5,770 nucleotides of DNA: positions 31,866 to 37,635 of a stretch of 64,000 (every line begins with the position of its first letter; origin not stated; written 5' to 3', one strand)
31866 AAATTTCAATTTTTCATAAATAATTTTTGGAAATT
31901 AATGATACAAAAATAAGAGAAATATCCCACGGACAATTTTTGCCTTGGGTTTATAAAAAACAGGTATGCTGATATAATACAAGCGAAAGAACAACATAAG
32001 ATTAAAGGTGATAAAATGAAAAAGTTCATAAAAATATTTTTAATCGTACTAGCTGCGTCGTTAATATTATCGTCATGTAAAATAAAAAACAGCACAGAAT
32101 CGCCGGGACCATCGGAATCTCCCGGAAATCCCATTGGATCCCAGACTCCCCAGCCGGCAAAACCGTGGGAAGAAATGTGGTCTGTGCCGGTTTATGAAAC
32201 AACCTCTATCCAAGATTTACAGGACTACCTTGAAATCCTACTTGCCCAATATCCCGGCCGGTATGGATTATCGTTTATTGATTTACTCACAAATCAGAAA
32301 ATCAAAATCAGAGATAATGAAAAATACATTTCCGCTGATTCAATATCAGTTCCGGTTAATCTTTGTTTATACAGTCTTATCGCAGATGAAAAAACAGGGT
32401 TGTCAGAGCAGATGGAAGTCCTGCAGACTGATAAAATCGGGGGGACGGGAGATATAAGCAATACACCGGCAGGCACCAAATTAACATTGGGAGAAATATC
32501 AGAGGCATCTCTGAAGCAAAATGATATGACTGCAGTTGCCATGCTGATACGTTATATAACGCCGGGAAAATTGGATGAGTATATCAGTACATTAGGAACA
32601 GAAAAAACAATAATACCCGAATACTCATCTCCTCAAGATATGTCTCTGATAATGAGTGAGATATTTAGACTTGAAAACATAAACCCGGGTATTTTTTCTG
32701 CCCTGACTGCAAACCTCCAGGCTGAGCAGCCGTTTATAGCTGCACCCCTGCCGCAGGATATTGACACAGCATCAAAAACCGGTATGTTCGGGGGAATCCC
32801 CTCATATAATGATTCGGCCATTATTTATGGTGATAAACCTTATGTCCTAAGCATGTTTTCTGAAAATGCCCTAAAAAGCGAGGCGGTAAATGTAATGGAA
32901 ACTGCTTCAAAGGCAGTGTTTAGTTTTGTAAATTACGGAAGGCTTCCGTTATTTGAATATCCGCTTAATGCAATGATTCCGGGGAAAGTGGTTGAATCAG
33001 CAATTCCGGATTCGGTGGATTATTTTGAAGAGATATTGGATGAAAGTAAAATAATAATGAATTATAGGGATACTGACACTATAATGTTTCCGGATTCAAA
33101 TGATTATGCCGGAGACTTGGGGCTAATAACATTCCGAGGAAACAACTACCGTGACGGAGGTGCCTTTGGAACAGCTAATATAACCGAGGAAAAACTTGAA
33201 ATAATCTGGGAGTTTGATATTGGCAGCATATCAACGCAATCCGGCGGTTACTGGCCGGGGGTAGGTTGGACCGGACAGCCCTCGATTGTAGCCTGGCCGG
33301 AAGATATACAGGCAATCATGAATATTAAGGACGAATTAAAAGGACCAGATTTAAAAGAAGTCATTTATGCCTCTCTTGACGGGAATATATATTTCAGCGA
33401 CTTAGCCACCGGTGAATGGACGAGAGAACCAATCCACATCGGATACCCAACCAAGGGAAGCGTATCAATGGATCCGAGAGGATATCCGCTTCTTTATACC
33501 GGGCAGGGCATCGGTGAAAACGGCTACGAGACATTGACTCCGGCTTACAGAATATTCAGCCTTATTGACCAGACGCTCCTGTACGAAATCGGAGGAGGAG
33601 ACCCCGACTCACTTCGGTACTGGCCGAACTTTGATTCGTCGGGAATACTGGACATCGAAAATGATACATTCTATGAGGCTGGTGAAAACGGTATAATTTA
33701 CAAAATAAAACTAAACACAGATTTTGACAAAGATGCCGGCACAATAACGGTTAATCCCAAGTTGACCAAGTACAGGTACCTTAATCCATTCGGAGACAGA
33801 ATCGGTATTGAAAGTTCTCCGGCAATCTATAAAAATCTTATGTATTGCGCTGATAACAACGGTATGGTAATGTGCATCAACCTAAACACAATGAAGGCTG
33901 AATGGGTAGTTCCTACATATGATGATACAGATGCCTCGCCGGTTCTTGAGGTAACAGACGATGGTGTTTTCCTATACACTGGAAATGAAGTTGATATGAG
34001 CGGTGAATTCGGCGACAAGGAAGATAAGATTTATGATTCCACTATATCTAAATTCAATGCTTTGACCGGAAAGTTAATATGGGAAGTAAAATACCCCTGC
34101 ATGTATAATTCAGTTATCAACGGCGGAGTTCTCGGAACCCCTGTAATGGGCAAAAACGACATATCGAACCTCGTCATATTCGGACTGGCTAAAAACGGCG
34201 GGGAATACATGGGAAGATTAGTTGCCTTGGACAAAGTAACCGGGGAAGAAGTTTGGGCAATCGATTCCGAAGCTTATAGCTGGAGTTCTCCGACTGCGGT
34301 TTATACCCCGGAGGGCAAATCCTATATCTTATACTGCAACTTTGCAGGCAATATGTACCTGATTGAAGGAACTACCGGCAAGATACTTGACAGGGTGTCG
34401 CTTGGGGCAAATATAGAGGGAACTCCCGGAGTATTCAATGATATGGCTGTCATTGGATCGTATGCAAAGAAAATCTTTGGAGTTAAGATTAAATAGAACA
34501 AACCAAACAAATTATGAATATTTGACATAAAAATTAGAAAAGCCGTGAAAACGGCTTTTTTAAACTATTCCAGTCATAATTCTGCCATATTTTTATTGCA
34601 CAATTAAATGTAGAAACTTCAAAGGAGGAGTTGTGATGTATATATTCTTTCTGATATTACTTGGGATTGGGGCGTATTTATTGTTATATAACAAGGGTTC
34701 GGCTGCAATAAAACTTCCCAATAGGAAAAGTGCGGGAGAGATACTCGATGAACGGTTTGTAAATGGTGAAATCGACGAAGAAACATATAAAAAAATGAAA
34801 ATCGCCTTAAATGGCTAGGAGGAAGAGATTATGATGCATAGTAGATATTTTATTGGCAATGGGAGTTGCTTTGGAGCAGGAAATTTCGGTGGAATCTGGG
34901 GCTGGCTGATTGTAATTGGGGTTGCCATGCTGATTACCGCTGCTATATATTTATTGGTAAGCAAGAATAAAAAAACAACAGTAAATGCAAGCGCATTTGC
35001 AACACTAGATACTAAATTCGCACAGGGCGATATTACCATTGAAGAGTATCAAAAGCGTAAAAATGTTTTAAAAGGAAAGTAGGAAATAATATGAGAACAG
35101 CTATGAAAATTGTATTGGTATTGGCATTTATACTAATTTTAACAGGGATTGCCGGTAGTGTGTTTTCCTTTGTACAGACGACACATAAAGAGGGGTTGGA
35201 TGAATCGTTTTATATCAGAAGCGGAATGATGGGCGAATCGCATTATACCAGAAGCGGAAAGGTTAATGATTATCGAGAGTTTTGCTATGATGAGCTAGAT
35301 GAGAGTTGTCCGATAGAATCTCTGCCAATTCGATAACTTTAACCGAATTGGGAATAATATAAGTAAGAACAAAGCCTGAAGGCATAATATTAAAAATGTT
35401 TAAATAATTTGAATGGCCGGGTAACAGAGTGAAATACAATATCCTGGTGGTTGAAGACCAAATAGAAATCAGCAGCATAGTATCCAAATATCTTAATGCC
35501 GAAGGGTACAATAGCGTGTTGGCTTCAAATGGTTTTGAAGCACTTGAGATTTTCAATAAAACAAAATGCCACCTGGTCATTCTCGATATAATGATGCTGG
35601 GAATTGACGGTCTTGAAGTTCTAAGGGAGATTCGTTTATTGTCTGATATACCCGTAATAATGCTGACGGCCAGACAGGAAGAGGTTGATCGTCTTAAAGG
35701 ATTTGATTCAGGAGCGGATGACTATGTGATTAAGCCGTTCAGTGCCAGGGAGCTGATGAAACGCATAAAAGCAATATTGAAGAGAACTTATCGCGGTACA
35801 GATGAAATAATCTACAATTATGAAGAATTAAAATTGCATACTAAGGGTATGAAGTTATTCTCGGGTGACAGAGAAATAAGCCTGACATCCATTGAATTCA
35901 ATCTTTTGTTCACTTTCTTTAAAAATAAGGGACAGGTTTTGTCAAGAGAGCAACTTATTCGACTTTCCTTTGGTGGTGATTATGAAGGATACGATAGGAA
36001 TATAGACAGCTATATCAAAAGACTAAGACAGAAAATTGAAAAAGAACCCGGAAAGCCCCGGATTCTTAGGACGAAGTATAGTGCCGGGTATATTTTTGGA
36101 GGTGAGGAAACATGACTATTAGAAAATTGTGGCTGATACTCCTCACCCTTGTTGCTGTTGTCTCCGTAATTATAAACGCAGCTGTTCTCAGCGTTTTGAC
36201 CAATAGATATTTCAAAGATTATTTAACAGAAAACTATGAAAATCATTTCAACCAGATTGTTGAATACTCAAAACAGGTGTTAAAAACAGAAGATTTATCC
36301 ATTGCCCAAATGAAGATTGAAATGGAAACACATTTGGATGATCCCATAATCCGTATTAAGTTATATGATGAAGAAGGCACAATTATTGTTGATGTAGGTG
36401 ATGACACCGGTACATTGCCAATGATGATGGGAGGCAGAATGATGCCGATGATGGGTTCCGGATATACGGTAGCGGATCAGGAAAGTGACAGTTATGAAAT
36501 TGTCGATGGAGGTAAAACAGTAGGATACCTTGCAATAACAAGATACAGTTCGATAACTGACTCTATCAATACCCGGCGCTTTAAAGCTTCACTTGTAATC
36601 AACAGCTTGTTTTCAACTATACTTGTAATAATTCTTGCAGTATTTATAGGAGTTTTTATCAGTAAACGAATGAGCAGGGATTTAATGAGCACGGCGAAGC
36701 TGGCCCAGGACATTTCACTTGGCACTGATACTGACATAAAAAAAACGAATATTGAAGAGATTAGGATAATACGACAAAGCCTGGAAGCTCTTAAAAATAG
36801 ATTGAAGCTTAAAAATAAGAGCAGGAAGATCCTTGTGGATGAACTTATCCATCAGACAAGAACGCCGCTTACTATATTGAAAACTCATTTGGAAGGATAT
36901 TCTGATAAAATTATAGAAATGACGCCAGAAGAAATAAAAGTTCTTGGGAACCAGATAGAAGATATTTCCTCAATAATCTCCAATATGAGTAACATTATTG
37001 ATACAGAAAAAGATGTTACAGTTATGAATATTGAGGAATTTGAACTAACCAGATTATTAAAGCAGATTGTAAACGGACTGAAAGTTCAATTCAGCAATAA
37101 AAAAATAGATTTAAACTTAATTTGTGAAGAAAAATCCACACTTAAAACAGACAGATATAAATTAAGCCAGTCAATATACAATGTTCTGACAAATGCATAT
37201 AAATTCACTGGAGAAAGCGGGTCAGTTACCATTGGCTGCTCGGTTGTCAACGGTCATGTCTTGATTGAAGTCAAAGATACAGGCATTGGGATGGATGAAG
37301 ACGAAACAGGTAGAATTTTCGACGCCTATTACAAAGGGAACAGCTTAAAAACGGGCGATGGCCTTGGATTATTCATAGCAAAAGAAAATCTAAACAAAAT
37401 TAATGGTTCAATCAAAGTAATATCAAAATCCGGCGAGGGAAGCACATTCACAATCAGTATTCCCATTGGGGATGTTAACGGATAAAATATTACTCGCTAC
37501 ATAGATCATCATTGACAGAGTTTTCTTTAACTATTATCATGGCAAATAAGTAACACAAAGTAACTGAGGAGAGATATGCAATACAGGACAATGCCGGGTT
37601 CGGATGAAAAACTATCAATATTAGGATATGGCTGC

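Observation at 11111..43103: Dispersed intergenic REP-like palindromic repeat family (12 copies, 6 loci, core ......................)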

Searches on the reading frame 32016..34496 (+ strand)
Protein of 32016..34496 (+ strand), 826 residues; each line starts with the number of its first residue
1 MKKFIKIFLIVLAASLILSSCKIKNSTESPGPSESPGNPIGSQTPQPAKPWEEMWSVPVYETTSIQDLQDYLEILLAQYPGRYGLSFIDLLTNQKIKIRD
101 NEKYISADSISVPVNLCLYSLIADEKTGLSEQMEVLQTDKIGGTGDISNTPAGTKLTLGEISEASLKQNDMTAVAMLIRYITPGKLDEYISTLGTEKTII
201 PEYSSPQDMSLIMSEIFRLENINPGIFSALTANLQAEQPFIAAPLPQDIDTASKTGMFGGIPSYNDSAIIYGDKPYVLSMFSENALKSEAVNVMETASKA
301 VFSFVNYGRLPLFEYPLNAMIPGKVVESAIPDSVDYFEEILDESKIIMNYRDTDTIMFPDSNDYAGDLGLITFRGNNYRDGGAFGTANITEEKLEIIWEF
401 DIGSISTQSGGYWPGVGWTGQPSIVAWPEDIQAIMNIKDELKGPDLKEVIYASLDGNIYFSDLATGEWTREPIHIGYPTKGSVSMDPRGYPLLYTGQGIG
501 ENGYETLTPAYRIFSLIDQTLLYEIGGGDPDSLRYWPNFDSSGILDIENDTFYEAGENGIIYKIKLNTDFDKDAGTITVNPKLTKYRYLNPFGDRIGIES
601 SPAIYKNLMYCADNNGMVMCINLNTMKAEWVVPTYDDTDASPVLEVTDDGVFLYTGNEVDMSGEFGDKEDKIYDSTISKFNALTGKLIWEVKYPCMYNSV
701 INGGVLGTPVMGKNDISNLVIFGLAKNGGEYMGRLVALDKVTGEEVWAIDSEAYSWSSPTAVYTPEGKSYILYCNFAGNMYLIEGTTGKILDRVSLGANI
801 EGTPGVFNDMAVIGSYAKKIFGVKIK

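Call 95: search_protein_families(library=pfam, proteins=[window:32016-34496:+], max_evalue=0.00001)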
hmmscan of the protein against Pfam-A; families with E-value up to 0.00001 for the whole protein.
window:32016-34496:+ (826 aa): 3 families
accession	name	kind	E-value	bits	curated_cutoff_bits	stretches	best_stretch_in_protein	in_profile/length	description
PF13354.11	Beta-lactamase2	-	9.1e-29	100.8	22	1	85-281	2-213/214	Beta-lactamase enzyme family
PF13570.13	Beta-prop_ACSF4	-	5.6e-13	49.4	133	1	673-822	69-199/329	Beta-alanine-activating enzyme, beta-propeller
PF13360.13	PQQ_2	-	1.1e-06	29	27.6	0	733-815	3-80/233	Outer membrane protein assembly factor BamB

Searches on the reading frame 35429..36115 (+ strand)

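Call 95: search_protein_families(library=pfam, proteins=[window:35429-36115:+], max_evalue=0.00001)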
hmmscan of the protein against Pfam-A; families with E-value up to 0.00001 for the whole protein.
window:35429-36115:+ (228 aa): 2 families
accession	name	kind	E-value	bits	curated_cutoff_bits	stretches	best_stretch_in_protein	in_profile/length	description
PF00072.30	Response_reg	-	3.6e-28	98.4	30.2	1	5-114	1-111/111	Response regulator receiver domain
PF00486.34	Trans_reg_C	-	1.3e-21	76.8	26.2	1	148-223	2-77/77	Transcriptional regulatory protein, C terminal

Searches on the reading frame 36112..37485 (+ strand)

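Call 95: search_protein_families(library=pfam, proteins=[window:36112-37485:+], max_evalue=0.00001)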
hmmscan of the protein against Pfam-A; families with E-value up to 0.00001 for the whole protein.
window:36112-37485:+ (457 aa): 1 family
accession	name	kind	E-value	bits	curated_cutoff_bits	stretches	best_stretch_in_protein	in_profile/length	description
PF02518.31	HATPase_c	-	2.1e-22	80.1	26.4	1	347-452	2-109/111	Histidine kinase-, DNA gyrase B-, and HSP90-like ATPase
